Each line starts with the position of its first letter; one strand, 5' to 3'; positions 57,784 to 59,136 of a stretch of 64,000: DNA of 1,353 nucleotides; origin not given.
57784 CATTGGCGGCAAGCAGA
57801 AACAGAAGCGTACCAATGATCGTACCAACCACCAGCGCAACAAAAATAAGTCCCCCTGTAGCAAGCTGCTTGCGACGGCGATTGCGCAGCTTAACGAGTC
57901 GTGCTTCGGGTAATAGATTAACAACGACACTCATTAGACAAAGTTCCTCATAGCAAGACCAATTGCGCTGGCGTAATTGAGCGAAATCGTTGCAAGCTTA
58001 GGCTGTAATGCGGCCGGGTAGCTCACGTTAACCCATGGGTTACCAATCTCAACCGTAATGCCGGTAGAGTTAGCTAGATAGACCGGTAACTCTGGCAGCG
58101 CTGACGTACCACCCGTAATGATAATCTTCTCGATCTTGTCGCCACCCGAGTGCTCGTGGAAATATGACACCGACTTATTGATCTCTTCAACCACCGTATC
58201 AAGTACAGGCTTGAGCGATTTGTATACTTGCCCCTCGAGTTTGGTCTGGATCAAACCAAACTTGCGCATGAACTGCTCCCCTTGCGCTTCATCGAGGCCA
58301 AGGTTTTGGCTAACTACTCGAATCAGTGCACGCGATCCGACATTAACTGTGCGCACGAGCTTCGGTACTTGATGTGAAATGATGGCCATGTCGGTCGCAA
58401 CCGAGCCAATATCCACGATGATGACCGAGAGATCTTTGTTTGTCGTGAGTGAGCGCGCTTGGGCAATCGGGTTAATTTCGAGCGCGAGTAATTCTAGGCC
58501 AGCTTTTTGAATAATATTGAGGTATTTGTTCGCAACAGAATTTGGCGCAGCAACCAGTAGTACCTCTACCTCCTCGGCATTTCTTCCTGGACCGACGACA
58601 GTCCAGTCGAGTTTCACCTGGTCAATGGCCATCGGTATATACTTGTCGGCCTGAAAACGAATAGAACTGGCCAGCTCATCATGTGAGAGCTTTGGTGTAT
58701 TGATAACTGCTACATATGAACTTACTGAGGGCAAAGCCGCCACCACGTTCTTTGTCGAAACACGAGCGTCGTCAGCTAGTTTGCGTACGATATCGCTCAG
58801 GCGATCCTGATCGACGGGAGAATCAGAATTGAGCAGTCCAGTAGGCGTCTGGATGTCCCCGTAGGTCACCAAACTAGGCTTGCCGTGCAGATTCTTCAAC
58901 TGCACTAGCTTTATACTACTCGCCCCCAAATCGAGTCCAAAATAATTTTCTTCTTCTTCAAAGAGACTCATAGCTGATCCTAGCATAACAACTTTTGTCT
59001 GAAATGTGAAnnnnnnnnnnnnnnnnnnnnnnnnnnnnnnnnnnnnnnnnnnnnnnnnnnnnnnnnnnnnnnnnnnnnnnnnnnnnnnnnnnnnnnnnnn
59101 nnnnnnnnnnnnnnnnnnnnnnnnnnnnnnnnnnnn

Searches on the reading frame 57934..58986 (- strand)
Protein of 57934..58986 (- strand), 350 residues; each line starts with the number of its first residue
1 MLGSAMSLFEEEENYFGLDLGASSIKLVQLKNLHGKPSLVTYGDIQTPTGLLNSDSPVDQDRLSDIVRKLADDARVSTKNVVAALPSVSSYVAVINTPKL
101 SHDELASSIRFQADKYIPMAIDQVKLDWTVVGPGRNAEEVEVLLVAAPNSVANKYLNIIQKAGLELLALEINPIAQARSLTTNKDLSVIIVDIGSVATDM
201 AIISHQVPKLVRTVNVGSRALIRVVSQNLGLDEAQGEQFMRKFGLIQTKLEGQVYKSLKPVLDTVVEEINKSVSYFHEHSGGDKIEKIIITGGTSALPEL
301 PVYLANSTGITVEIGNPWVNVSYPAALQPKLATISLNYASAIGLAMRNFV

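Call 5: search_protein_families(library=pfam, proteins=[window:57934-58986:-], max_evalue=0.01)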
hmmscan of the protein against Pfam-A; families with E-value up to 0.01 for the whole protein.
window:57934-58986:- (350 aa): 3 families
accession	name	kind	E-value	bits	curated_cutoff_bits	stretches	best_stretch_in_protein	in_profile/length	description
PF11104.14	PilM_2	-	2.8e-46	158.4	27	1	17-349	1-340/340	Type IV pilus assembly protein PilM;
PF14450.12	FtsA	-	2.1e-08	35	31.8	1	190-342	2-126/127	Cell division protein FtsA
PF06723.19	MreB_Mbl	-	1e-06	28.3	27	1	251-316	239-305/327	MreB/Mbl protein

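Call 89: find_homologous_proteins(query=window:57934-58986:-, max_evalue=1e-30)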
Query window:57934-58986:- (350 aa): 1090 proteins with E <= 1e-30 among 8000 candidates; the best 120 are listed.
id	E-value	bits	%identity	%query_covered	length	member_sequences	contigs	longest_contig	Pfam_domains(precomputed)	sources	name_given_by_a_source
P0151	3.9e-210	715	95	100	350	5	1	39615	PF06723.20,PF14450.13,PF11104.15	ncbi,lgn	-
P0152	1.3e-152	526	68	99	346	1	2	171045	PF25216.1,PF14450.13,PF11104.15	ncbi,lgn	-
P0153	2.1e-152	525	69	98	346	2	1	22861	PF25216.1,PF06723.20,PF14450.13,PF11104.15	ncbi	-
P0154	4.5e-152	524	68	98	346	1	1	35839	PF06723.20,PF14450.13,PF11104.15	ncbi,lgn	-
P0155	8.2e-152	523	69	98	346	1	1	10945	PF25216.1,PF06723.20,PF14450.13,PF11104.15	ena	-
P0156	1.2e-151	523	69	99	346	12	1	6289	PF06723.20,PF14450.13,PF11104.15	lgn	-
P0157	1.8e-151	522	69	98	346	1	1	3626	PF25216.1,PF06723.20,PF14450.13,PF11104.15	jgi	jgi:type IV pilus assembly protein PilM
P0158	2.1e-151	522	69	98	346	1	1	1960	PF25216.1,PF06723.20,PF14450.13,PF11104.15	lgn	-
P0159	2.7e-151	521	68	98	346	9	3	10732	PF14450.13,PF21522.4,PF11104.15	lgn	-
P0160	2.9e-151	521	68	98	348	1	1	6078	PF14450.13,PF11104.15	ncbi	-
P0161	1.9e-150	519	67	98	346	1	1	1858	PF25216.1,PF06723.20,PF14450.13,PF11104.15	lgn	-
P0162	2.2e-150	518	68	98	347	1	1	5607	PF25216.1,PF06723.20,PF14450.13,PF11104.15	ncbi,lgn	-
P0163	1.6e-149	516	68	98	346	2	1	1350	PF25216.1,PF14450.13,PF11104.15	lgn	-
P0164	6.6e-149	514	67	98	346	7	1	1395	PF25216.1,PF06723.20,PF14450.13,PF11104.15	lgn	-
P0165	7.0e-149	514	66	98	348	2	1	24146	PF14450.13,PF11104.15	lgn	-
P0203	2.7e-141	489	64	98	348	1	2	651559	PF14450.13,PF11104.15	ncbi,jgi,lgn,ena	jgi:type IV pilus assembly protein PilM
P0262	3.5e-128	445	56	99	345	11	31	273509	PF11104.15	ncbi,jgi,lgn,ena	jgi:type IV pilus assembly protein PilM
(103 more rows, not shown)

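Call 90: find_encoding_contigs(protein=P0151, flank=10000, max_places=2)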
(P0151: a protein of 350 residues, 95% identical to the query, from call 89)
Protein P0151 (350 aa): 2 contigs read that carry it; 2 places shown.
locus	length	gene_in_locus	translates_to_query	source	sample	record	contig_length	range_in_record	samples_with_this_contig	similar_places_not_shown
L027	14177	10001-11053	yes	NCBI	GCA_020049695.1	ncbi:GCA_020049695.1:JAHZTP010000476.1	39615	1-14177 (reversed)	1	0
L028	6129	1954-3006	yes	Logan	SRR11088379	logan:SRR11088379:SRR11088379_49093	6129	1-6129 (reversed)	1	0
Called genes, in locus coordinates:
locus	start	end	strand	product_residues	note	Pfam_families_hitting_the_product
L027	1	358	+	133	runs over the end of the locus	PF01250:Ribosomal_S6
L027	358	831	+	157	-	PF00436:SSB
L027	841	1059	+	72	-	PF01084:Ribosomal_S18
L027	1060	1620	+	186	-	PF08207:EFP_N, PF01132:EFP, PF09285:Elong-fact-P_C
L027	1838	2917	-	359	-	PF01926:MMR_HSR1, PF02421:FeoB_N, PF06071:YchF-GTPase_C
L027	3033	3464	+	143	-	-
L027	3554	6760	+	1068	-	PF13623:SurA_N_2 (faint), PF13624:SurA_N_3 (weak)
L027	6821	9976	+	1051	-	-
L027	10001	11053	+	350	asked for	PF11104:PilM_2, PF06723:MreB_Mbl (faint), PF14450:FtsA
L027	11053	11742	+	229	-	-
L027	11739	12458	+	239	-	-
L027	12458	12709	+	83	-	-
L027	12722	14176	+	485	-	?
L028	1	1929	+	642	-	?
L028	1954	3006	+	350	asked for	PF11104:PilM_2, PF06723:MreB_Mbl (faint), PF14450:FtsA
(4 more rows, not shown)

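Call 91: find_encoding_contigs(protein=P0203, flank=8000, max_places=2)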
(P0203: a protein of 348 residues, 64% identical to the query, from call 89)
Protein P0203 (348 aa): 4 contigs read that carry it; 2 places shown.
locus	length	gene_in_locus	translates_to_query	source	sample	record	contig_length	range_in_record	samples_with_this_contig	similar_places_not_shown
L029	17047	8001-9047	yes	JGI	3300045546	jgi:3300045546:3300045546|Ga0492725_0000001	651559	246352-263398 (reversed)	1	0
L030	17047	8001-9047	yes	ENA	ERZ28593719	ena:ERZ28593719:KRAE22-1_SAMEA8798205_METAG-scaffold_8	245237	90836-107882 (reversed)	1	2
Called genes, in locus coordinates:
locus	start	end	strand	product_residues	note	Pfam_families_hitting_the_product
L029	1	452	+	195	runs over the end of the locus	-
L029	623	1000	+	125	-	PF01250:Ribosomal_S6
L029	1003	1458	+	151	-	PF00436:SSB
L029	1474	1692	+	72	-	PF01084:Ribosomal_S18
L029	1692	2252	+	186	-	PF08207:EFP_N, PF01132:EFP, PF09285:Elong-fact-P_C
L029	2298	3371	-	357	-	PF01926:MMR_HSR1, PF02421:FeoB_N, PF06071:YchF-GTPase_C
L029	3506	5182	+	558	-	-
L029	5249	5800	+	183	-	-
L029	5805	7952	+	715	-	-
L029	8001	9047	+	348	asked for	PF11104:PilM_2, PF14450:FtsA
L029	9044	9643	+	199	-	PF05137:PilN (weak)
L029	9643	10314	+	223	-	-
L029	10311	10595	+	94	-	-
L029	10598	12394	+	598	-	PF05157:MshEN, PF00437:T2SSE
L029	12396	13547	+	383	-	PF00437:T2SSE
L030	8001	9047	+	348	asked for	PF11104:PilM_2, PF14450:FtsA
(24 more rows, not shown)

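Call 92: find_encoding_contigs(protein=P0262, flank=8000, max_places=2)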
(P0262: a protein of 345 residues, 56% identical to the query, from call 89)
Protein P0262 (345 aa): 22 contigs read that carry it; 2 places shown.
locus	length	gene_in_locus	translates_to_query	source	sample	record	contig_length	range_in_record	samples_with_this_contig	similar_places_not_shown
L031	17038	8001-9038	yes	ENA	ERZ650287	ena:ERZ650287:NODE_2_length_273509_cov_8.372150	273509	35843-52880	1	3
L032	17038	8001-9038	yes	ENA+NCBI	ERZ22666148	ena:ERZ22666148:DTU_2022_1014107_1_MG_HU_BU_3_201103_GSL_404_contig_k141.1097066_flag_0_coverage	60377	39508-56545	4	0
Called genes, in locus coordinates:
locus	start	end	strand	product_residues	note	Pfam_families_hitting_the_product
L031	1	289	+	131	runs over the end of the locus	PF01250:Ribosomal_S6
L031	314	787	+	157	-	PF00436:SSB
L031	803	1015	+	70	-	PF01084:Ribosomal_S18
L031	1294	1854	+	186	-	PF08207:EFP_N, PF01132:EFP, PF09285:Elong-fact-P_C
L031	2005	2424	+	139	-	-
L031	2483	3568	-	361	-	PF01926:MMR_HSR1, PF02421:FeoB_N, PF06071:YchF-GTPase_C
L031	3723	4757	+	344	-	-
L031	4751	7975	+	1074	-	-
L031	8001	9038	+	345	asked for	PF11104:PilM_2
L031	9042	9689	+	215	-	-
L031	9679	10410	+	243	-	-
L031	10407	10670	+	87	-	-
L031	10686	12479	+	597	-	PF05157:MshEN, PF00437:T2SSE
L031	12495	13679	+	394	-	PF00437:T2SSE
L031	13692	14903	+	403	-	PF28597:T2SSF_N (weak), PF00482:T2SSF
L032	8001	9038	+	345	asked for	PF11104:PilM_2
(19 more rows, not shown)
